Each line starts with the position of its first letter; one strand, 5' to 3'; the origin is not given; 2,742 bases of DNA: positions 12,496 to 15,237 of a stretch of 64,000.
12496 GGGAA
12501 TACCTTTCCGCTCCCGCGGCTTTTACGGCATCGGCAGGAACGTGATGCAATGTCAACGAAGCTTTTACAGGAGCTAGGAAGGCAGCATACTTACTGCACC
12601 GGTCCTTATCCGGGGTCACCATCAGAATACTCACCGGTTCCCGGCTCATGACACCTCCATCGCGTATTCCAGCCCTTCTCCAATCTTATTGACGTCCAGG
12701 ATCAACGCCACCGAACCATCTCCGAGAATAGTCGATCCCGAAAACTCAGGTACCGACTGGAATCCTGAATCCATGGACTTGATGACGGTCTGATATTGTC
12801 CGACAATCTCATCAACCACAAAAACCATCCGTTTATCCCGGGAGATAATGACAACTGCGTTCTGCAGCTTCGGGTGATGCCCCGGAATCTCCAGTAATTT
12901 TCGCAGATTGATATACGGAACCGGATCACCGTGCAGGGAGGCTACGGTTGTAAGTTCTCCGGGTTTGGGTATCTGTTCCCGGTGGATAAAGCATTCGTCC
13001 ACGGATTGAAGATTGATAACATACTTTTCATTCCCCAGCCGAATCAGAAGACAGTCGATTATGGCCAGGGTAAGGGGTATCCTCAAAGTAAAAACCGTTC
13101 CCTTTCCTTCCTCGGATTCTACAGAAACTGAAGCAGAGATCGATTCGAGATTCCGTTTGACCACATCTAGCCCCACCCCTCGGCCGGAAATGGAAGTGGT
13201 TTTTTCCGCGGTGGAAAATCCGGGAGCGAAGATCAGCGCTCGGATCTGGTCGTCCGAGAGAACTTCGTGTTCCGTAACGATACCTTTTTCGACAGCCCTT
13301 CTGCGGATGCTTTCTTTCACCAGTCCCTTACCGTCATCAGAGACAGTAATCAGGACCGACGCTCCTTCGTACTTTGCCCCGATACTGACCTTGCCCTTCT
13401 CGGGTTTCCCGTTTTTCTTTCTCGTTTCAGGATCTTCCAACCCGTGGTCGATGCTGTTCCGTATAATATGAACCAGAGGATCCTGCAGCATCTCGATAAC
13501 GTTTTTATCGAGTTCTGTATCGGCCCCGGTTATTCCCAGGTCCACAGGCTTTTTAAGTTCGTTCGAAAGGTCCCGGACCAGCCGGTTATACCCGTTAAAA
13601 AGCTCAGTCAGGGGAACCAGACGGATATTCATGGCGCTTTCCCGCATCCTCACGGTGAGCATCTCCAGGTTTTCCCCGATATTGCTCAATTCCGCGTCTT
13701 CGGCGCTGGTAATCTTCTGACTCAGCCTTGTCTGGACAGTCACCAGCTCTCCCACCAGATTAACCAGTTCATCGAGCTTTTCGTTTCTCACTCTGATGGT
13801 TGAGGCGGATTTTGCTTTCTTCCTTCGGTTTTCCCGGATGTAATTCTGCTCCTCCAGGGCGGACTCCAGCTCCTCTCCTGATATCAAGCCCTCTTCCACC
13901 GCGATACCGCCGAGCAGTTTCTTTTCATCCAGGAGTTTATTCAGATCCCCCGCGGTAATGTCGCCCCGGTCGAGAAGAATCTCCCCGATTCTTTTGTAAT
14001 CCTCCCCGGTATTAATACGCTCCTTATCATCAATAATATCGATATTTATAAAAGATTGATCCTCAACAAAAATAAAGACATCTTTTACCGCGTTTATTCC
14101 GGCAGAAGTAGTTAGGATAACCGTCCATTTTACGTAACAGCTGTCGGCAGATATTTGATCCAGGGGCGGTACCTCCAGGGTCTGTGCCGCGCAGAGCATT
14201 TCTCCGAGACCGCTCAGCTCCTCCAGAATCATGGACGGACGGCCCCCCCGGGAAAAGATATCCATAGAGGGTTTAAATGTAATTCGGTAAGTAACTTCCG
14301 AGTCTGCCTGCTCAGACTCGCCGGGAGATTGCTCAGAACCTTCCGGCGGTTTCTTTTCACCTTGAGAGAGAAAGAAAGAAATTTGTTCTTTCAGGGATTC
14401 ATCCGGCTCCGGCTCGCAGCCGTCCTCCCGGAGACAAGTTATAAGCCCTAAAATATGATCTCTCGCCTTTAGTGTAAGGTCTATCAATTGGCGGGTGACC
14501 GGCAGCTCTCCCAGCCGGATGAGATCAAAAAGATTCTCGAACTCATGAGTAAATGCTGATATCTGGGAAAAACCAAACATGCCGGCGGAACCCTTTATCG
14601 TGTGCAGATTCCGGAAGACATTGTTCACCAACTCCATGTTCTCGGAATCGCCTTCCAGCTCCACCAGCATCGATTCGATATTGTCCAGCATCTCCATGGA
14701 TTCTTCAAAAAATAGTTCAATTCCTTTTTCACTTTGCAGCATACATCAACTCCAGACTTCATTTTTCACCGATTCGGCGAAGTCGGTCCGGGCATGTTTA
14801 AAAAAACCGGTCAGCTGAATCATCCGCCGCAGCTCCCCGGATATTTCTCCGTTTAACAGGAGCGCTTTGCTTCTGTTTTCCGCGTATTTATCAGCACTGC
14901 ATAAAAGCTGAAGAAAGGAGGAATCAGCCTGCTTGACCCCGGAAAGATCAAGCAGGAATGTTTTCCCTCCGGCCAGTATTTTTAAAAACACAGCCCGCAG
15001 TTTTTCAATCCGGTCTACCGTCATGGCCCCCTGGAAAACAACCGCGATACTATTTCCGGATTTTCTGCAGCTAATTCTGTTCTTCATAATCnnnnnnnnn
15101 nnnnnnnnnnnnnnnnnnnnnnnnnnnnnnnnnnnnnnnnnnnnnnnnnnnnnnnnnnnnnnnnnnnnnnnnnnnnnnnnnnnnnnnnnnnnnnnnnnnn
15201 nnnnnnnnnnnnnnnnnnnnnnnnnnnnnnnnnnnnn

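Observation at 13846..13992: CheA carries an inserted tandem MshEN/T2SSE_N-like motif, a possible c-di-GMP receptor inside the kinase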

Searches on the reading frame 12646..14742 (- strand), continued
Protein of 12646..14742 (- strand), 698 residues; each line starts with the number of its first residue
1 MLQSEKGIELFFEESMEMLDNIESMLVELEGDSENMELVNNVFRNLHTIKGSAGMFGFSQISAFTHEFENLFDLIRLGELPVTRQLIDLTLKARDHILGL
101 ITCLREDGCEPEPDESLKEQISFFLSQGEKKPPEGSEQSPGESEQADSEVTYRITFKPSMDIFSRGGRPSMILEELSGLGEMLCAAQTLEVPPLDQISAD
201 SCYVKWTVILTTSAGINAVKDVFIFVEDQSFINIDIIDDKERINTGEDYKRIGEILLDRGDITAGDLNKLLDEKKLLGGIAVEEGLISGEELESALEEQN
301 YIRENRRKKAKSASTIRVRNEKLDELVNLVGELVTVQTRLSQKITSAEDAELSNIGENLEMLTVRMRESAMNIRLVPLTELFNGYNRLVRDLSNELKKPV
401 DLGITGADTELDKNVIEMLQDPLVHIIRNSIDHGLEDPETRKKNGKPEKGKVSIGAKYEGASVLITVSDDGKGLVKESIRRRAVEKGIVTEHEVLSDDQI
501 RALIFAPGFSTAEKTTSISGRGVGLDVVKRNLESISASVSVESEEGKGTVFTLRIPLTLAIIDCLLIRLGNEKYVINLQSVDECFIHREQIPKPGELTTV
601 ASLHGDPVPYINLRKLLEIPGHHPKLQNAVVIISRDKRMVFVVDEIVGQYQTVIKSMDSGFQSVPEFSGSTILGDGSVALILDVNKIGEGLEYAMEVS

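Call 59: find_encoding_contigs(protein=P0003, flank=8000, max_places=1)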
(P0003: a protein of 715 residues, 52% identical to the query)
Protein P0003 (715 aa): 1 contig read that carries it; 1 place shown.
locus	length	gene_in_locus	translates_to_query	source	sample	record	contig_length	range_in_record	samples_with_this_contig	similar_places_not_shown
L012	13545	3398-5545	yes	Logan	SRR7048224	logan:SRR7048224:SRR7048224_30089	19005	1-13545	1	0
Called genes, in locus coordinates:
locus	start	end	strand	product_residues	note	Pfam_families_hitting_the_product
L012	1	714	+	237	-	?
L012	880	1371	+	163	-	PF01584:CheW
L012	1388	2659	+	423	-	PF00015:MCPsignal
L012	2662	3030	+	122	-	PF00072:Response_reg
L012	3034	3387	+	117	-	PF13466:STAS_2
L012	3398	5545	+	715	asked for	PF01627:Hpt, PF02895:H-kinase_dim, PF02518:HATPase_c, PF01584:CheW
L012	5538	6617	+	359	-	PF00072:Response_reg, PF01339:CheB_methylest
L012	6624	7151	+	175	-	PF00293:NUDIX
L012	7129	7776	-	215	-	PF00702:Hydrolase, PF12710:HAD, PF08282:Hydrolase_3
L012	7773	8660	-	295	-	PF00561:Abhydrolase_1, PF00975:Thioesterase (weak), PF12146:Hydrolase_4, PF12697:Abhydrolase_6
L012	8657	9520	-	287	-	PF01048:PNP_UDP_1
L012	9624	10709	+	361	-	PF00962:A_deaminase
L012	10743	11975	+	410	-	PF00375:SDF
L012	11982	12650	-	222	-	-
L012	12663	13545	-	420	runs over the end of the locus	PF26331:DUF8086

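Call 73: search_protein_families(library=ncbifam, proteins=[window:12646-14742:-], max_evalue=0.01)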
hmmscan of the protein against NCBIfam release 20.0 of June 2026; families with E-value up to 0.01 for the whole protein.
window:12646-14742:- (698 aa): 35 families (the best 25 are shown)
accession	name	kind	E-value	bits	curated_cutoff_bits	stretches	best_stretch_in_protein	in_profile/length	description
NF007835.0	PRK10547.1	equivalog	1.8e-125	420.1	793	1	10-687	9-656/670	chemotaxis protein CheA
NF041336.1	CheA_Halo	equivalog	1.2e-123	414.1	950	1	8-685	5-664/666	chemotaxis protein CheA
NF008298.1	PRK11086.1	subfamily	1.8e-11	43.2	520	1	502-557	475-525/529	DcuS/MalK family sensor histidine kinase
NF007688.0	PRK10364.1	equivalog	1.3e-09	37.4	479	1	447-558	368-452/460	two-component system sensor histidine kinase ZraS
NF053729.1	c-di-GMP_motif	domain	1.8e-08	34.1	38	1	251-299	1-53/53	cyclic di-GMP-binding domain-containing protein, MshE-related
TIGR02916.1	PEP_his_kin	equivalog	5.2e-08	31.9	300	1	496-556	624-679/679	XrtA/PEP-CTERM system histidine kinase PrsK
NF046044.1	PnpS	equivalog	1.4e-07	30.8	400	1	517-556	351-390/390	two-component system histidine kinase PnpS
TIGR02956.1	TMAO_torS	equivalog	1.4e-07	30.1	676.5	1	501-558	627-683/967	TMAO reductase system sensor histidine kinase/response regulator TorS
TIGR02966.1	phoR_proteo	equivalog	2.6e-07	30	334.2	1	515-554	293-332/333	phosphate regulon sensor histidine kinase PhoR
NF011874.0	PRK15347.1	equivalog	9.4e-07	27.2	852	0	20-89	844-907/921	two component system sensor kinase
NF041832.1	near_NosP_CTERM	subfamily_domain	1.3e-06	27.8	400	1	448-558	137-226/370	NahK/ErcS family hybrid sensor histidine kinase/response regulator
NF008302.0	PRK11091.1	equivalog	1.6e-05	23.3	838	1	513-558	461-506/779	aerobic respiration two-component sensor histidine kinase ArcB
NF047874.1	MASE3_PAS_HK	subfamily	1.7e-05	23.8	560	1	517-560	585-628/655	MASE3 domain-containing sensor histidine kinase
NF008468.0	PRK11360.1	equivalog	2.2e-05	23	646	1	503-557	559-608/616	two-component system sensor histidine kinase AtoS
NF038334.1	malate_HK_MalK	exception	2.6e-05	23.1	800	1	497-557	470-525/533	malate sensor histidine kinase MalK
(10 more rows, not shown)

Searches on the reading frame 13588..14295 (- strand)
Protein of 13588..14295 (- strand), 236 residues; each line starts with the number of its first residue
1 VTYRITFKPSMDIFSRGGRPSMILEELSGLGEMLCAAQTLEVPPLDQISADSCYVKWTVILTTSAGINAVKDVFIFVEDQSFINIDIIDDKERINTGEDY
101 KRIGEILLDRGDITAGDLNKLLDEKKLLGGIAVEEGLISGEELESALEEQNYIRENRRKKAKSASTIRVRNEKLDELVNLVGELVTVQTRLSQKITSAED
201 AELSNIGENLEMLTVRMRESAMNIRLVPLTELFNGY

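Call 56: predict_structure(alignment_id=A2)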
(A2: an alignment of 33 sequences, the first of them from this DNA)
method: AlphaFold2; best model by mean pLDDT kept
length: 236 residues; sequences in the alignment: 33
mean_pLDDT: 71.6   pTM: 0.49
mean pLDDT of the five models: 71.6, 71.0, 69.9, 68.4, 65.0
residues with pLDDT >= 90: 0; 70-90: 152; 50-70: 60; < 50: 24
segments of 3 or more residues with pLDDT < 50: 93-99, 164-170, 228-236
pLDDT, mean of each block of 10 residues (from residue 1): 87 79 86 84 75 83 83 81 83 46 68 68 61 68 75 70 48 66 76 76 77 74 53 40
secondary structure, 60 per line:
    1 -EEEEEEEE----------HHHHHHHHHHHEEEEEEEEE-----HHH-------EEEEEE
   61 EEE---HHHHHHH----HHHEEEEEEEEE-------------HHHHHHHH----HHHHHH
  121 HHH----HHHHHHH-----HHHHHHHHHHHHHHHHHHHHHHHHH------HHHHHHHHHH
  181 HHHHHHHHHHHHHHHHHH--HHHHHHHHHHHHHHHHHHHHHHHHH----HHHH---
elements in order: E2-9 H20-30 E31-39 E55-63 H67-73 E81-89 H103-110 H115-123 H128-134 H140-164 H171-198 H201-225 H230-233

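Call 63: fold_search(model_id=the predicted structure, library=pdb)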
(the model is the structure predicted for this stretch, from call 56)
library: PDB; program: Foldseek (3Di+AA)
matches with E <= 10: 1024; with E <= 0.001: 0
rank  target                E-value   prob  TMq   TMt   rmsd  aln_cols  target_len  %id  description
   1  2xul_B                2.0e-03  0.99  0.23  0.43   6.6       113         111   13  Structure of PII from Synechococcus elongatus in complex with 2- oxoglutarate at high 2-OG concentrations (released 2010-11-03)
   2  2xzw_F                2.1e-03  0.98  0.23  0.43   6.5       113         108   15  STRUCTURE OF PII FROM SYNECHOCOCCUS ELONGATUS IN COMPLEX WITH 2- OXOGLUTARATE AT LOW 2-OG CONCENTRATIONS (released 2010-12-08)
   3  6yc7_B                2.4e-03  0.99  0.24  0.46   7.2       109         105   12  Structure of adenylylated C. glutamicum GlnK (released 2021-03-24)
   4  2xzw_B                2.5e-03  0.98  0.23  0.43   6.5       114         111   13  STRUCTURE OF PII FROM SYNECHOCOCCUS ELONGATUS IN COMPLEX WITH 2- OXOGLUTARATE AT LOW 2-OG CONCENTRATIONS (released 2010-12-08)
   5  2xul_C                2.7e-03  0.98  0.23  0.44   6.8       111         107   16  Structure of PII from Synechococcus elongatus in complex with 2- oxoglutarate at high 2-OG concentrations (released 2010-11-03)
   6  2xg8_C                2.8e-03  0.97  0.23  0.41   7.0       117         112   13  Structural basis of gene regulation by protein PII: The crystal complex of PII and PipX from Synechococcus elongatus P (released 2010-08-18)
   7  6i6e                  3.6e-03  0.99  0.23  0.48   7.1       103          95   13  Circular permutant of ribosomal protein S6, swap strand 1 , L10A mutant (released 2019-11-27)
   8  1ris                  3.6e-03  0.99  0.23  0.44   7.0        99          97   11  CRYSTAL STRUCTURE OF THE RIBOSOMAL PROTEIN S6 FROM THERMUS THERMOPHILUS (released 1994-09-30)
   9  6yc6_C                3.6e-03  0.99  0.25  0.46   7.2       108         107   11  Structure of C. glutamicum GlnK (released 2021-03-24)
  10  2xul_E                3.6e-03  0.98  0.23  0.44   6.5       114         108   15  Structure of PII from Synechococcus elongatus in complex with 2- oxoglutarate at high 2-OG concentrations (released 2010-11-03)
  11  1rtz                  3.6e-03  0.97  0.26  0.36   9.6       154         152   14  CRYSTAL STRUCTURE OF E.COLI APO-HPPK(V83G/DEL84-89) AT 1.33 ANGSTROM RESOLUTION (released 2004-02-24)
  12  3hsz                  3.6e-03  0.96  0.26  0.36   9.7       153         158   13  Crystal structure of E. coli HPPK(F123A) (released 2010-06-23)
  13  2bvz                  3.9e-03  0.99  0.23  0.46   7.0        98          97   13  Mutant of the Ribosomal Protein S6 (released 2005-10-26)
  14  2xg8_A                4.4e-03  0.97  0.24  0.45   6.3       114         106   13  Structural basis of gene regulation by protein PII: The crystal complex of PII and PipX from Synechococcus elongatus P (released 2010-08-18)
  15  3n5b_A                4.7e-03  0.98  0.23  0.41   5.7       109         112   11  The complex of PII and PipX from Anabaena (released 2010-09-01)
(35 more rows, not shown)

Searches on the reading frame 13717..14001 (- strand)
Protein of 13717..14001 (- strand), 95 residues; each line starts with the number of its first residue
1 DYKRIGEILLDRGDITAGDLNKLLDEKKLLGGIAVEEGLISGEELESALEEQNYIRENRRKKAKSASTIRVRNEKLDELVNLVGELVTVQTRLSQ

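Call 64: search_dna_similar(query=window:13717-14001:-, collection=plasmids, mode=protein, max_evalue=0.001, max_rows=30)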
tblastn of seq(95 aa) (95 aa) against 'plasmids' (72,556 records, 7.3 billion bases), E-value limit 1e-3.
No match.

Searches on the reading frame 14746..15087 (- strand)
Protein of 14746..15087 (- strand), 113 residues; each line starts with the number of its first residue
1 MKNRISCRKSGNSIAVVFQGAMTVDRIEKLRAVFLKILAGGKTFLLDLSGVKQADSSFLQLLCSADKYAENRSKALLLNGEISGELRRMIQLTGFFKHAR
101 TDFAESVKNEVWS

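Call 3: search_protein_families(library=pfam, proteins=[window:14746-15087:-], max_evalue=1)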
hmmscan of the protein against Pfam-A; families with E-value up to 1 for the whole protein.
window:14746-15087:- (113 aa): 4 families
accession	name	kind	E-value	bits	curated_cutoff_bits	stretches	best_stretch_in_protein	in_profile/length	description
PF13466.11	STAS_2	-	3.2e-15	56.5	29.2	1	17-95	2-79/80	STAS domain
PF01740.26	STAS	-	3.9e-08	33.4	22.6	1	8-99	5-97/106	STAS domain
PF14213.11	DUF4325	-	0.035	14.3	23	1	28-60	3-35/64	STAS-like domain of unknown function (DUF4325)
PF23306.1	VPS8_N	-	0.12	11.8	27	1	21-99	102-175/375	VPS8-like, N-terminal beta propeller repeats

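Call 73: search_protein_families(library=ncbifam, proteins=[window:14746-15087:-], max_evalue=0.01)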
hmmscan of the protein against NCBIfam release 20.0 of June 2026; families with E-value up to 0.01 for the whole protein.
window:14746-15087:- (113 aa): 3 families
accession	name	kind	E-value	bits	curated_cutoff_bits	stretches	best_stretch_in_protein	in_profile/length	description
TIGR00377.1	ant_ant_sig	superfamily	1.4e-07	31.3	53.45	1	3-98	3-99/108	anti-sigma factor antagonist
TIGR02886.1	spore_II_AA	equivalog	0.0011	18.9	114.75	1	9-102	5-99/106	anti-sigma F factor antagonist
NF033618.0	mlaB_1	equivalog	0.0059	17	90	1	16-93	12-86/94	lipid asymmetry maintenance protein MlaB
